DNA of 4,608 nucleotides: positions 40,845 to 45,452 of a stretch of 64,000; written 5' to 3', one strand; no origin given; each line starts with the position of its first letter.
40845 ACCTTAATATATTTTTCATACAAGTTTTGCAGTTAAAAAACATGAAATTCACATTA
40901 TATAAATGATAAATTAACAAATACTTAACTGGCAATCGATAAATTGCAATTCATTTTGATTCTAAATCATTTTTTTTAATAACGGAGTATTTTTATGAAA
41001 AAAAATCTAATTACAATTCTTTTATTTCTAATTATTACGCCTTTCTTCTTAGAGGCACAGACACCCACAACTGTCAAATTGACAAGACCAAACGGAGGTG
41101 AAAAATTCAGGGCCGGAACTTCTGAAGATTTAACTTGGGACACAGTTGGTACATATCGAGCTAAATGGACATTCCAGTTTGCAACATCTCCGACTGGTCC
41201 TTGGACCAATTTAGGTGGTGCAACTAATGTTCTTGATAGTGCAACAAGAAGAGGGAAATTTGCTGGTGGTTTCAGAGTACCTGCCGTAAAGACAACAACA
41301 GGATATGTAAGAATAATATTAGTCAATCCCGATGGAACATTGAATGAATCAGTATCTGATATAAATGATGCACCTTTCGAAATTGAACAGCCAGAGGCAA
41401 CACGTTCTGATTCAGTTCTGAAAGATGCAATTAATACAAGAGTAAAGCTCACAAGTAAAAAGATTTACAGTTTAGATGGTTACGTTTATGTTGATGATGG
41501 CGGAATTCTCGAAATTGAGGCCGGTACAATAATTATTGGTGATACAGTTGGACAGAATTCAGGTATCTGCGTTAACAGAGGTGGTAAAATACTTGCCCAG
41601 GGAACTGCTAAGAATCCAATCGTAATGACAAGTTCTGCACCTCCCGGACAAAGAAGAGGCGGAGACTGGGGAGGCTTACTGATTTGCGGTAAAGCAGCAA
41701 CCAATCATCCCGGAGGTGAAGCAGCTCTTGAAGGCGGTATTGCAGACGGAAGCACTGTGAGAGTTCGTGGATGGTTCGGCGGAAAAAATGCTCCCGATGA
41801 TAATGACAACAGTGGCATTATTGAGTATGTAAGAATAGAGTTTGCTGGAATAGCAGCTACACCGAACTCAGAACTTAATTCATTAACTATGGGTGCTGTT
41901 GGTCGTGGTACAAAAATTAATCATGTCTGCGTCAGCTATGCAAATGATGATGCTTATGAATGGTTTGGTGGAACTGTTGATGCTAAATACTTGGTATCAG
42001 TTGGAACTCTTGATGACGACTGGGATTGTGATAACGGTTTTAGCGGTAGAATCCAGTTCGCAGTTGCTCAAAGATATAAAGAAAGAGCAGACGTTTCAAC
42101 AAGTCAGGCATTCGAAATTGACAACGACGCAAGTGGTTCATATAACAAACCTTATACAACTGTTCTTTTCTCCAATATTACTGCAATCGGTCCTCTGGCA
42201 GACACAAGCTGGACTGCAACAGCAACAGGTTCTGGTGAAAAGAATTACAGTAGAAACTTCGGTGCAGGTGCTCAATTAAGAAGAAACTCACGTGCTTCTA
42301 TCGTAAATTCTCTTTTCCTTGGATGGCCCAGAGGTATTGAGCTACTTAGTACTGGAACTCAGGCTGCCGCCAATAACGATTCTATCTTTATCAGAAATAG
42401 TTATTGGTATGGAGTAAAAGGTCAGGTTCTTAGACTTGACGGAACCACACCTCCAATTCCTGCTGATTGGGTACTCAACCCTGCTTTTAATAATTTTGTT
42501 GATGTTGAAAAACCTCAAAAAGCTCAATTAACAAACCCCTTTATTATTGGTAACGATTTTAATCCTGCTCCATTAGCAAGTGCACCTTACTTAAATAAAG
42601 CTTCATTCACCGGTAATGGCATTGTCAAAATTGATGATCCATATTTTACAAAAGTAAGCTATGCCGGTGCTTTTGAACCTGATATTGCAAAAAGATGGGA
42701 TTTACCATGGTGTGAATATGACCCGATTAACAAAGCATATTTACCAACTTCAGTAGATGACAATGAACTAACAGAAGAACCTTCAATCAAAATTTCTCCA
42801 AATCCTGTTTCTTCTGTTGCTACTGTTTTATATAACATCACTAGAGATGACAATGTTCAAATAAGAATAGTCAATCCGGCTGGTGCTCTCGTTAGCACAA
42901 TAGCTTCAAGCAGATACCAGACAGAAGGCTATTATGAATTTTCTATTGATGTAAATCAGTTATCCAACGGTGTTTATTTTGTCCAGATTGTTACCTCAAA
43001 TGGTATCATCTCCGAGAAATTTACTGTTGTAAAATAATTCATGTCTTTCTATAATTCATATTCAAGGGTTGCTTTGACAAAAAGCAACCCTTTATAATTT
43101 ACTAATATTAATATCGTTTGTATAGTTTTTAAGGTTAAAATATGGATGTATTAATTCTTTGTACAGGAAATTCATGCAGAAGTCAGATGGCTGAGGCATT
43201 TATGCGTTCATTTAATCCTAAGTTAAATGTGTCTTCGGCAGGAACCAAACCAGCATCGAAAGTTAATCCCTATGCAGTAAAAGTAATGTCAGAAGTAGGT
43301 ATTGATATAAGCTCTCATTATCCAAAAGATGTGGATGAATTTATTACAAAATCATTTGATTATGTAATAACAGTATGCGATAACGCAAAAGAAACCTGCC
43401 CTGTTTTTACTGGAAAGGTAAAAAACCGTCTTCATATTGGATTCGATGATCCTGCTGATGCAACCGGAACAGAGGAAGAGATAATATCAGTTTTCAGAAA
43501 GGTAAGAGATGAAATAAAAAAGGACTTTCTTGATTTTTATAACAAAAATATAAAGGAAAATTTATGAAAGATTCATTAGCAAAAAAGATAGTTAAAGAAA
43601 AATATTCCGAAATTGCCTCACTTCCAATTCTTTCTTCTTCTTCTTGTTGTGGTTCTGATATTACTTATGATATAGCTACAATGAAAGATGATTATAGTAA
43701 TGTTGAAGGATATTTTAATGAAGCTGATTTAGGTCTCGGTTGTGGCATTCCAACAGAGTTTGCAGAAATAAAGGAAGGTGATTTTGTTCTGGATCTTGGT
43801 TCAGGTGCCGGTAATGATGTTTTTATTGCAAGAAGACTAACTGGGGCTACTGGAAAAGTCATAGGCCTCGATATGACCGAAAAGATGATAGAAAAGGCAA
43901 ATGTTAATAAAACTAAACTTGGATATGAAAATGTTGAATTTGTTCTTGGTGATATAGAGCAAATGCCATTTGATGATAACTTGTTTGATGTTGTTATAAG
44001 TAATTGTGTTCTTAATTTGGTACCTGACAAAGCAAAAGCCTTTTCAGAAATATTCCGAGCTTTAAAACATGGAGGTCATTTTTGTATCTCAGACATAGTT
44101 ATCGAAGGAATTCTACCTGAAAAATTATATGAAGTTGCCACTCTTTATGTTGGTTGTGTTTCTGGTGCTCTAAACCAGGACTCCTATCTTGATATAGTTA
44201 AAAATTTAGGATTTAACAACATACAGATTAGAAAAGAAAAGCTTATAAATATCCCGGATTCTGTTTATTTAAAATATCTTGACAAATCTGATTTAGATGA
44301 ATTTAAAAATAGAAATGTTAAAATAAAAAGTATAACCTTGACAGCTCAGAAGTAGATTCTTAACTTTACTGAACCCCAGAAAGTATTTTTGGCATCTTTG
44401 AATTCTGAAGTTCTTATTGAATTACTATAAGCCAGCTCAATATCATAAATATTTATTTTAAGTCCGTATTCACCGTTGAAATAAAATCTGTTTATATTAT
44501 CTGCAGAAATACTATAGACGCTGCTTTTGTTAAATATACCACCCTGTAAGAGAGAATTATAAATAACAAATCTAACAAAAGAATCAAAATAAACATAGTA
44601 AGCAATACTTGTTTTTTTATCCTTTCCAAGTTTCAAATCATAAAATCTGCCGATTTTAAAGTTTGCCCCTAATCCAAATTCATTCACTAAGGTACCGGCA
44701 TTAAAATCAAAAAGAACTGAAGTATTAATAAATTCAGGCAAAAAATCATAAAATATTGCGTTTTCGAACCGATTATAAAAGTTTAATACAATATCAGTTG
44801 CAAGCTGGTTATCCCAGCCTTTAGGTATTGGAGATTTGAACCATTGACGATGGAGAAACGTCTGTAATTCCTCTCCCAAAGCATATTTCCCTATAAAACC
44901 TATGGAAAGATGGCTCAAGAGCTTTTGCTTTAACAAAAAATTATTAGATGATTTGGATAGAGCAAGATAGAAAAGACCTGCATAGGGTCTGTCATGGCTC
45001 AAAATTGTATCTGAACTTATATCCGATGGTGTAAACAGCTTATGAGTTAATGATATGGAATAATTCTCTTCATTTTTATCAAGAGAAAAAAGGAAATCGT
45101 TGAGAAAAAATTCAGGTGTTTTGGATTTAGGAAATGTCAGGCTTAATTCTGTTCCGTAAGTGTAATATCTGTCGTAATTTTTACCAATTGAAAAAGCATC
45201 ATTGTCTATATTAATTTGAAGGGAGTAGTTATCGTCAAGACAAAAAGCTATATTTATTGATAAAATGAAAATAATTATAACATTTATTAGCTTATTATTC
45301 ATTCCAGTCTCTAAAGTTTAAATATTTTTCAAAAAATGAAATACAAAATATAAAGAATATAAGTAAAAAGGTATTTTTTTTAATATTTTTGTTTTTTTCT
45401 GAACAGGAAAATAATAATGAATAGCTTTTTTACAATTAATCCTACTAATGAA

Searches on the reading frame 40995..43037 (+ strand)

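Call 24: search_protein_families(library=pfam, proteins=[window:40995-43037:+], max_evalue=0.00001)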
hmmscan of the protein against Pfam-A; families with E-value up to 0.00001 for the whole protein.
window:40995-43037:+ (680 aa): 1 family
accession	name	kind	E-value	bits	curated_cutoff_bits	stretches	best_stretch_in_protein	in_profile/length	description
PF18962.6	Por_Secre_tail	-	3.7e-11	43.6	27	1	600-678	1-75/75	Secretion system C-terminal sorting domain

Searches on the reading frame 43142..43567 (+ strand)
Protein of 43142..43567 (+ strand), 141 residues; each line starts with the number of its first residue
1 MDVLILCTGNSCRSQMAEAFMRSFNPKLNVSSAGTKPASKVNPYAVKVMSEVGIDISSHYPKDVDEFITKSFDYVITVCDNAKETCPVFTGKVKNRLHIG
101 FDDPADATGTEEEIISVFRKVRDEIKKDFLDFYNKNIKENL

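Call 24: search_protein_families(library=pfam, proteins=[window:43142-43567:+], max_evalue=0.00001)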
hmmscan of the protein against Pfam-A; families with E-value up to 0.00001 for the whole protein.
window:43142-43567:+ (141 aa): 1 family
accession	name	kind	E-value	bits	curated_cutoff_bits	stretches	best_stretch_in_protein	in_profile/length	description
PF01451.26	LMWPc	-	3.3e-25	89.4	23.2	1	3-128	1-139/144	Low molecular weight phosphotyrosine protein phosphatase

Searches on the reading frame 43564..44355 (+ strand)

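Call 24: search_protein_families(library=pfam, proteins=[window:43564-44355:+], max_evalue=0.00001)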
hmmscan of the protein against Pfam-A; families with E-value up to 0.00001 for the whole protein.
window:43564-44355:+ (263 aa): 9 families
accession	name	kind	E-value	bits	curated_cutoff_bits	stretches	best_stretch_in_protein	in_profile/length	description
PF13847.12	Methyltransf_31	-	8.8e-41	139.4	27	1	70-208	2-137/145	Methyltransferase domain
PF08241.18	Methyltransf_11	-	2.1e-23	83.2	21.2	1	76-175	1-95/95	Methyltransferase domain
PF13649.12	Methyltransf_25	-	5.1e-22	78.8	27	1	75-171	1-97/97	Methyltransferase domain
PF01209.24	Ubie_methyltran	-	4.2e-19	69.3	20.1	1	68-176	44-152/233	ubiE/COQ5 methyltransferase family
PF08242.18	Methyltransf_12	-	1.7e-12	48.3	30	1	76-173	1-98/98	Methyltransferase domain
PF13489.12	Methyltransf_23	-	1.5e-10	41.5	27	1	66-187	17-128/164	Methyltransferase domain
PF01135.25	PCMT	-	4e-10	40.3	20.3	1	64-172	66-168/210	Protein-L-isoaspartate(D-aspartate) O-methyltransferase (PCMT)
PF06325.19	PrmA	-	6.2e-07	29.6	22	1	69-191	159-269/296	Ribosomal protein L11 methyltransferase (PrmA)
PF08003.17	Methyltransf_9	-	6.4e-06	25.8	23.8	1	72-189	116-236/315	Protein of unknown function (DUF1698)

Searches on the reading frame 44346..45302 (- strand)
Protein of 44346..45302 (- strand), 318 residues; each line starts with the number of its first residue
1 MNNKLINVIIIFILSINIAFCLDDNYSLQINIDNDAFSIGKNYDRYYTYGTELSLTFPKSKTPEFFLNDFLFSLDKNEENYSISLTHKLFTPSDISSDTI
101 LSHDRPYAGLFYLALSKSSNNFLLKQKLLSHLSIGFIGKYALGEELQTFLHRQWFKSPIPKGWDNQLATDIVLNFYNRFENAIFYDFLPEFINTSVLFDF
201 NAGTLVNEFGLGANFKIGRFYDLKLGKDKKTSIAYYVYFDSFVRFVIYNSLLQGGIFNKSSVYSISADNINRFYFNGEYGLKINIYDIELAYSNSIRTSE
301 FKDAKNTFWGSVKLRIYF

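Call 25: search_protein_families(library=pfam, proteins=[window:44346-45302:-], max_evalue=0.00001)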
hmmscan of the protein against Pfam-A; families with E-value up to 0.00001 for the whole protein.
window:44346-45302:- (318 aa): 1 family
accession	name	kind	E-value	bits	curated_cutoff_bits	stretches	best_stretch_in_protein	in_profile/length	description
PF09982.15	LpxR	-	5.8e-53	180.3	26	1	18-318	13-323/323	Outer membrane protein LpxR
